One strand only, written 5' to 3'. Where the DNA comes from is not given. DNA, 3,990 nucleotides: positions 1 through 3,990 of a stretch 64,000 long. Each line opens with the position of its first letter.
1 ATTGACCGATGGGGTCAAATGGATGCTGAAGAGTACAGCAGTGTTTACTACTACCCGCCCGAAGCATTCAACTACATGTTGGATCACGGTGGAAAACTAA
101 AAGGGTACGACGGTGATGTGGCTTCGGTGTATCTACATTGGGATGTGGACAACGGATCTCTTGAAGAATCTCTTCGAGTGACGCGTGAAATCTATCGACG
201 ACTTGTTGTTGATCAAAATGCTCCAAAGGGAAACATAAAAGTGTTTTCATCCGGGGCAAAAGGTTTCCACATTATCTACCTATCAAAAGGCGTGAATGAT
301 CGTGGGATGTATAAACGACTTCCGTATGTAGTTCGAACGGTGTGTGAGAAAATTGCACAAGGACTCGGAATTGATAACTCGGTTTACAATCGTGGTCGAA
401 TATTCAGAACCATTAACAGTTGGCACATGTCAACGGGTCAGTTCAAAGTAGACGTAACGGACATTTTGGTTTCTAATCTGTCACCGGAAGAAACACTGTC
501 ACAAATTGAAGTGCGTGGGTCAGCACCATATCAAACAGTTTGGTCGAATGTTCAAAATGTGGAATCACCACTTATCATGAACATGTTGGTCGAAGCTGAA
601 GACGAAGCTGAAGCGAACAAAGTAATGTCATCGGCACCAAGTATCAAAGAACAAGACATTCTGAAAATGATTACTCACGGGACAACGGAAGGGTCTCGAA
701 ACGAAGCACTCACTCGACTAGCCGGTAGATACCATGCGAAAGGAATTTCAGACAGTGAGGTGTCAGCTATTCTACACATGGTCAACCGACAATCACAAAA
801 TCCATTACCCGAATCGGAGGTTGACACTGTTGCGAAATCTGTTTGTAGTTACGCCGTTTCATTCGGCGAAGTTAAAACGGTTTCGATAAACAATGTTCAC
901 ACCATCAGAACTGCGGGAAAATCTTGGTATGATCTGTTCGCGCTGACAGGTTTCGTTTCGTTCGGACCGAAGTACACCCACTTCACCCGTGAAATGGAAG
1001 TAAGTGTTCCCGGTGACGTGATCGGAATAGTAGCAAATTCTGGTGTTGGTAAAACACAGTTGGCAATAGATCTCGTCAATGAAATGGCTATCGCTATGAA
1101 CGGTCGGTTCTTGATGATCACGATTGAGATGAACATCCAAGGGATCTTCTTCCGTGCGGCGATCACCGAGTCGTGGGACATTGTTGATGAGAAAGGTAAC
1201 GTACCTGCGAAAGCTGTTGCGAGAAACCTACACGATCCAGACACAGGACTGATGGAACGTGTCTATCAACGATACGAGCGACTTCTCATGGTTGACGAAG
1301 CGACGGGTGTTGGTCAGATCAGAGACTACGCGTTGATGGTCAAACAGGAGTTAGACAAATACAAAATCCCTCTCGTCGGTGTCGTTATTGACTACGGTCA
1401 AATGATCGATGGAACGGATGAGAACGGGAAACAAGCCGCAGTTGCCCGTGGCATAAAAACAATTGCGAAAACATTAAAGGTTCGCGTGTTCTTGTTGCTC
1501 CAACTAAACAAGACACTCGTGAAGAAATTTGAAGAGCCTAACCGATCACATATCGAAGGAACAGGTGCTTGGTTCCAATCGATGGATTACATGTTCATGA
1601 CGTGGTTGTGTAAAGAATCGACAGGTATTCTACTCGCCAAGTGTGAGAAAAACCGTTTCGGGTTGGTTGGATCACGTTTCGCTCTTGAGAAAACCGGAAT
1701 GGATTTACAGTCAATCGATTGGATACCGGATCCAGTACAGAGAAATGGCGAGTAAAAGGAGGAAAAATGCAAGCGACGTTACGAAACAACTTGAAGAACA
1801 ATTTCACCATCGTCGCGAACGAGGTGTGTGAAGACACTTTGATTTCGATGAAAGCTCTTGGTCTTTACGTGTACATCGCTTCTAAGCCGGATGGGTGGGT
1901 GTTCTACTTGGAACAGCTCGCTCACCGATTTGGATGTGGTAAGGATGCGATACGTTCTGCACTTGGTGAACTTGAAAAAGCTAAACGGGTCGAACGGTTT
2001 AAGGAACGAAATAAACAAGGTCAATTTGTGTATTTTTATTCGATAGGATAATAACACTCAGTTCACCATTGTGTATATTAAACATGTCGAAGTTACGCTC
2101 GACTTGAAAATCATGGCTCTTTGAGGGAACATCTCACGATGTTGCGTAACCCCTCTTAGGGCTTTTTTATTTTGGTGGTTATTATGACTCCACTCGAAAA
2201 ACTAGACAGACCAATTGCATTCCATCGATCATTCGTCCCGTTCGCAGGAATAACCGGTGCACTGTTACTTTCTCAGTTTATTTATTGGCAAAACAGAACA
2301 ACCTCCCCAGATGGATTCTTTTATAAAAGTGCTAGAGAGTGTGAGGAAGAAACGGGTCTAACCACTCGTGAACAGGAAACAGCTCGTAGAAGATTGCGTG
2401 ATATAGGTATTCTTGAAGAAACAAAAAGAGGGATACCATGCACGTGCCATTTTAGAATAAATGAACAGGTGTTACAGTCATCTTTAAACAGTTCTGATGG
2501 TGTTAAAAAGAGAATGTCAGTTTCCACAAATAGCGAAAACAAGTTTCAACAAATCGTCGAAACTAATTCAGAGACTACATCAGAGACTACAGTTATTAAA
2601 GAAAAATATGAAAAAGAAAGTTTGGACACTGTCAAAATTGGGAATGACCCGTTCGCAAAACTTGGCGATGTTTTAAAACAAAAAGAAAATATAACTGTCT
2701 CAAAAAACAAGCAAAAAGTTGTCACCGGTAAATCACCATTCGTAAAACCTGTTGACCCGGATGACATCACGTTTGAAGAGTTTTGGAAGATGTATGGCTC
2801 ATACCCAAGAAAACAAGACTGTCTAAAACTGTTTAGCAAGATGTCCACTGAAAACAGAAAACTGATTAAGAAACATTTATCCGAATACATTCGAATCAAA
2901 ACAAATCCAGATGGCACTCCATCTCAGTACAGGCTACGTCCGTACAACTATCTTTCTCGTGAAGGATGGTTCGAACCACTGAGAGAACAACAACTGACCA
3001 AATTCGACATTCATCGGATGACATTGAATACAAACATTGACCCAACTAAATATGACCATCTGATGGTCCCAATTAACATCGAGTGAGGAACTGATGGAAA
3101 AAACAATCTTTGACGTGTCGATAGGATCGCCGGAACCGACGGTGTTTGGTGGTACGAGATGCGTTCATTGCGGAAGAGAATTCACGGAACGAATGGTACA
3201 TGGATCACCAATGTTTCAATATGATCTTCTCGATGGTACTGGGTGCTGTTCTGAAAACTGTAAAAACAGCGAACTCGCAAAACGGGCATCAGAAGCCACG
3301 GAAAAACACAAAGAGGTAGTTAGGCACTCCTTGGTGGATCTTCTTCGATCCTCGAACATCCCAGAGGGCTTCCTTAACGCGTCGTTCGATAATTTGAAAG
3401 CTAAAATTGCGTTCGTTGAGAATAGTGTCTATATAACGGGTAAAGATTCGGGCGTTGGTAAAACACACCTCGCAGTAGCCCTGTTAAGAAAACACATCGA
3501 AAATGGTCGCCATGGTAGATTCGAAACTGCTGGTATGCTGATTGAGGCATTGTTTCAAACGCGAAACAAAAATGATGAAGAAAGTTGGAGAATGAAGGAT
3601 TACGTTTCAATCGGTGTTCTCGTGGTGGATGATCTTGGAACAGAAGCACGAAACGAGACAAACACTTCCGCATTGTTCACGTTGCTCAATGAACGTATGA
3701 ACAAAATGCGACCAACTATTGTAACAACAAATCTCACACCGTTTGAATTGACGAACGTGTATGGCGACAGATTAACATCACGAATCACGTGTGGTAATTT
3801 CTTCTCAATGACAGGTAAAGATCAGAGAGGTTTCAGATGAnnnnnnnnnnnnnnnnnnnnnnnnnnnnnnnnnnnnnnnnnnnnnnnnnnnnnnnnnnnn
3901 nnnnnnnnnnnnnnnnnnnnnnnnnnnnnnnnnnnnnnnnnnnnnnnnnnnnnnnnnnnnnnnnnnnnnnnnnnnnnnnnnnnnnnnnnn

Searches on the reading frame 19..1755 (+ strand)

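Call 13: search_protein_families(library=phrogs, proteins=[window:19-1755:+], max_evalue=0.00001)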
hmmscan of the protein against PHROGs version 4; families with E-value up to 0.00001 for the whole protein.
window:19-1755:+ (578 aa): 4 families
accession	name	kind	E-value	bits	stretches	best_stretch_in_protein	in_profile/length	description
phrog_19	-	DNA, RNA and nucleotide metabolism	1.2e-21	78.2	1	331-554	352-567/621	DnaB-like replicative helicase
phrog_16345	-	DNA, RNA and nucleotide metabolism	4.3e-16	59.1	1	38-253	67-284/972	primase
phrog_239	-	DNA, RNA and nucleotide metabolism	6.2e-14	52.9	1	331-548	357-577/801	DNA primase/helicase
phrog_695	-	DNA, RNA and nucleotide metabolism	2.3e-10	40.9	1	181-294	167-283/704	DNA polymerase/primase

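Call 35: search_protein_families(library=pfam, proteins=[window:19-1755:+], max_evalue=0.001)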
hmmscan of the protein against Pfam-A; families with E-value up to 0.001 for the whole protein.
window:19-1755:+ (578 aa): 3 families
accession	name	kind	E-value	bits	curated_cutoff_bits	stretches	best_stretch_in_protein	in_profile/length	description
PF03796.21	DnaB_C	-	1.5e-15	57.7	27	1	329-527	16-210/255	DnaB-like helicase C terminal domain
PF08708.16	PriCT_1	-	1.7e-14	53.6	21.1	1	221-278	7-64/67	Primase C terminal 1 (PriCT-1)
PF07921.17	Fibritin_C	-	9.9e-05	22.9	21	1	450-520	20-89/93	Fibritin C-terminal region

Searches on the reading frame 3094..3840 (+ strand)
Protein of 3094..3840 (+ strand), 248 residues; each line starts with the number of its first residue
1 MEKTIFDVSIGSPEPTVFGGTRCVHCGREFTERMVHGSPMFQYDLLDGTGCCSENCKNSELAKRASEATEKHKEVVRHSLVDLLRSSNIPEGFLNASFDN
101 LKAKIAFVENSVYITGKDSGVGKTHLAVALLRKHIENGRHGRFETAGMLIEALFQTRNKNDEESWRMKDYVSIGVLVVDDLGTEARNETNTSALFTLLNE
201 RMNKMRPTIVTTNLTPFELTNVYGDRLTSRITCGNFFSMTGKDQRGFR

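Call 50: search_protein_families(library=pfam, proteins=[window:3094-3840:+], max_evalue=0.001)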
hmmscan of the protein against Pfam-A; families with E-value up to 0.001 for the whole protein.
window:3094-3840:+ (248 aa): 2 families
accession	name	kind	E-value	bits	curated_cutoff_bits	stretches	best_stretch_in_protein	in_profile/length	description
PF01695.23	IstB_IS21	-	7.4e-16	58.8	24.1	1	105-226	86-206/238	IstB-like ATP binding protein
PF00308.24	Bac_DnaA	-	4.2e-10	40.5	23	1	110-234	35-158/162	Bacterial DnaA ATPAse domain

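Call 75: search_protein_families(library=phrogs, proteins=[window:3094-3840:+], max_evalue=0.00001)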
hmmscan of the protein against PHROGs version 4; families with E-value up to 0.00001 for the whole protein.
window:3094-3840:+ (248 aa): 5 families
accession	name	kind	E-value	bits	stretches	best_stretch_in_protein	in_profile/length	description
phrog_50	-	DNA, RNA and nucleotide metabolism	1.1e-38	134.7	1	15-245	270-510/570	DnaC-like helicase loader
phrog_3277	-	DNA, RNA and nucleotide metabolism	1e-23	85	1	114-245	15-153/168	DnaC-like helicase loader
phrog_26922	-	DNA, RNA and nucleotide metabolism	4.1e-12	47.6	1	168-232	7-71/92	DnaC-like helicase loader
phrog_27475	-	unknown function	1.4e-10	41.3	1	104-217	435-547/599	-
phrog_15321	-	unknown function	5.5e-07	30.7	1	171-232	6-73/93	-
